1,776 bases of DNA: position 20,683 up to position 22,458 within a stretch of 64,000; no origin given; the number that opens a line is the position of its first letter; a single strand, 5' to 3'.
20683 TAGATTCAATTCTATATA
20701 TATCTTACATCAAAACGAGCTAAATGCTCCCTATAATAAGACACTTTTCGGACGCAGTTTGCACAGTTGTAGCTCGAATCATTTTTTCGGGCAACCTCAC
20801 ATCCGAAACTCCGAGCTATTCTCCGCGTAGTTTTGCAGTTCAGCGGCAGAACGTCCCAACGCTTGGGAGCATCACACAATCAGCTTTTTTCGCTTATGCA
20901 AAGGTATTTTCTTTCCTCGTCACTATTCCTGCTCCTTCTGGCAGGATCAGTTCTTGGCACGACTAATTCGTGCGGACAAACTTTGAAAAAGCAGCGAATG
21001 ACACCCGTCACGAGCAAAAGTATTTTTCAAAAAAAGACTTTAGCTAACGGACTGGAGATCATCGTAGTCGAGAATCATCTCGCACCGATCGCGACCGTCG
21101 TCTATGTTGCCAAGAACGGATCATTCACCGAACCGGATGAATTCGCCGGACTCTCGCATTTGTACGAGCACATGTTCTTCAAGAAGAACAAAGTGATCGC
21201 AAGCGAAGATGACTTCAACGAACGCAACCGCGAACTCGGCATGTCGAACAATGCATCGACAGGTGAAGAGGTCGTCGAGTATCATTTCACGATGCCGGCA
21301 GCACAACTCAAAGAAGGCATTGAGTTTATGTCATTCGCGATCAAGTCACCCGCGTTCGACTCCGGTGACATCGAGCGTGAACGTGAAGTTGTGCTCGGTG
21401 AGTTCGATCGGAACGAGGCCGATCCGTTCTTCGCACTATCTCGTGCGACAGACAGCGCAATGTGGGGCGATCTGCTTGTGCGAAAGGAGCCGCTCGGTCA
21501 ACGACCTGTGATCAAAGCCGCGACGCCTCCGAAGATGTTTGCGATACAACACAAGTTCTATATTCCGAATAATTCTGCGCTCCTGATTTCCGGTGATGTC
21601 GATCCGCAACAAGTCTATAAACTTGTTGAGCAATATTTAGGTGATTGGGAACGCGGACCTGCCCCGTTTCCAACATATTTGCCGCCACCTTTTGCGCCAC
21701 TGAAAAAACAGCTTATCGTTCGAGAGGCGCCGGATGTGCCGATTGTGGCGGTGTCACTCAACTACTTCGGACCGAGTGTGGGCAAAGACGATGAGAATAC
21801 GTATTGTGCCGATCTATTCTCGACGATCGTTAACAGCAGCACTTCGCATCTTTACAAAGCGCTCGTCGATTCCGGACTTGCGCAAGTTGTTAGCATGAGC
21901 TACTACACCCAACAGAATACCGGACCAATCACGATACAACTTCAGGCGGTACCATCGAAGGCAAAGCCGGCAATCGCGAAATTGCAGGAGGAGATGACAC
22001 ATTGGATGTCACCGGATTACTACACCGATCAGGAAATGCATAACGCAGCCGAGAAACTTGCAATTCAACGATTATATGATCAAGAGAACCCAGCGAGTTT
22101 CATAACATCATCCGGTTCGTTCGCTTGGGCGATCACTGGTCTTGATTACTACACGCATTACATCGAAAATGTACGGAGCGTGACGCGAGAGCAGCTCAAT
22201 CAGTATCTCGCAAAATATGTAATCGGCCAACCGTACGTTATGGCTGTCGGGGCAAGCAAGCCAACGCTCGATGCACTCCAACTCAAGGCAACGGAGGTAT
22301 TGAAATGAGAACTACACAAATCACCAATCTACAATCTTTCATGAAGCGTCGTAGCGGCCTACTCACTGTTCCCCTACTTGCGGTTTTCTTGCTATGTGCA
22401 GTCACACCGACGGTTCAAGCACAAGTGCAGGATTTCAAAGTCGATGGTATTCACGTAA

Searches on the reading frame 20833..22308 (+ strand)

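Call 68: search_protein_families(library=pfam, proteins=[window:20833-22308:+], max_evalue=0.0001)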
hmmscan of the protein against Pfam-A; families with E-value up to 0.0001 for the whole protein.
window:20833-22308:+ (491 aa): 2 families
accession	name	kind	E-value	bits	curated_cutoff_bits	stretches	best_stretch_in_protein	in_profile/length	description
PF05193.26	Peptidase_M16_C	-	2.5e-25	89.8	23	1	235-404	7-176/181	Peptidase M16 inactive domain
PF00675.25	Peptidase_M16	-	7.8e-19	68.5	22.3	1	78-204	4-129/149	Insulinase (Peptidase family M16)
